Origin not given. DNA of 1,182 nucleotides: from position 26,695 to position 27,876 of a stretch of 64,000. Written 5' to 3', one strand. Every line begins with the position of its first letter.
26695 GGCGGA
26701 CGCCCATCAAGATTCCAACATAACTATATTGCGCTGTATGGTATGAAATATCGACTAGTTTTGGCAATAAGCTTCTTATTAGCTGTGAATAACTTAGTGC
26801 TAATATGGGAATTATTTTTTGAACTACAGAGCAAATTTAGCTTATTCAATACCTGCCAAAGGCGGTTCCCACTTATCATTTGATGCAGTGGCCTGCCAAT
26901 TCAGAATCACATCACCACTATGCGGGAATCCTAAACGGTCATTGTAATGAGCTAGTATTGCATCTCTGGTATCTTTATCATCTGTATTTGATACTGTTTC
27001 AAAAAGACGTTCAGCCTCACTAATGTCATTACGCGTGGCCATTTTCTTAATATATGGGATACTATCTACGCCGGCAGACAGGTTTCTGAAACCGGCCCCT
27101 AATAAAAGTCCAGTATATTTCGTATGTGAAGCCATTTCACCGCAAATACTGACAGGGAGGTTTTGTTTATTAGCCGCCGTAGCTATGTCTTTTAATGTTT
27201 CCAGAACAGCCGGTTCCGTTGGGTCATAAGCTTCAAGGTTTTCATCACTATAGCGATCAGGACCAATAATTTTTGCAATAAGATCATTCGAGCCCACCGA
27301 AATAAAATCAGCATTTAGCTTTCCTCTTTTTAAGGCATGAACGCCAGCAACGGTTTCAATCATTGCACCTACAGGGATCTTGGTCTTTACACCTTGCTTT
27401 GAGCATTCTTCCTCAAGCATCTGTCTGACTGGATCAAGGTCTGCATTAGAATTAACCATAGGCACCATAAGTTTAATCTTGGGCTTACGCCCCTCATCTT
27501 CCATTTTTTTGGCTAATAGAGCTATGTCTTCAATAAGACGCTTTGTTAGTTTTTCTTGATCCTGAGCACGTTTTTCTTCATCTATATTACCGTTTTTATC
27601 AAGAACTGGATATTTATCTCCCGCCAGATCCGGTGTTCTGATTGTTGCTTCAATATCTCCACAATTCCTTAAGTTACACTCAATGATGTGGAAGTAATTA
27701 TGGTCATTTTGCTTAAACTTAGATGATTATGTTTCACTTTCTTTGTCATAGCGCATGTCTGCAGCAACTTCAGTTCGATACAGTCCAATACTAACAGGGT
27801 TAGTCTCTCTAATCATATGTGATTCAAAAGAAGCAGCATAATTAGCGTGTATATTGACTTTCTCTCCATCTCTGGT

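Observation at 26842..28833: PTS Enzyme-I-like gene embedded in the pilus cluster and interrupted by a single in-frame TAA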

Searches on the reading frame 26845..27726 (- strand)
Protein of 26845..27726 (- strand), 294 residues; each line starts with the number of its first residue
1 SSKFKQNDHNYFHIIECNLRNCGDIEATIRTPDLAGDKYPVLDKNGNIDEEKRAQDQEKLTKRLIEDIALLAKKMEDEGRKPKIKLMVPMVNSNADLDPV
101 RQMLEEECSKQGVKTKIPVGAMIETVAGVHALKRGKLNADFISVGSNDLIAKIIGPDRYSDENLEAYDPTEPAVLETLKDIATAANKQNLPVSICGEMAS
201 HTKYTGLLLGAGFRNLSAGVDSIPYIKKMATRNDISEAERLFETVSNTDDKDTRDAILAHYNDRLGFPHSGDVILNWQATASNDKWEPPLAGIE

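Call 58: find_homologous_proteins(query=window:26845-27726:-, max_evalue=1e-30)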
Query window:26845-27726:- (294 aa): 2 proteins with E <= 1e-30 among 1643 candidates.
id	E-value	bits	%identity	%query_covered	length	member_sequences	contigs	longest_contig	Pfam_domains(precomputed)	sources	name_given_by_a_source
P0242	1.2e-138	480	99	75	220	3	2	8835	PF02896.25,PF03328.21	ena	-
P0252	5.7e-46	176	35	92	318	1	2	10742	PF02896.25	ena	-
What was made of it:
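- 27505..27726 (-): 74 bridging codons with no in-frame ATG/GTG/TTG. They encode the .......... motif, equivalent to E. coli EI R332/D335/K340. Call 58: no database protein covers this stretch.
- A search with the bridge plus C part returns only the 220-aa C-fragment, covering 75% of the query (call 58).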
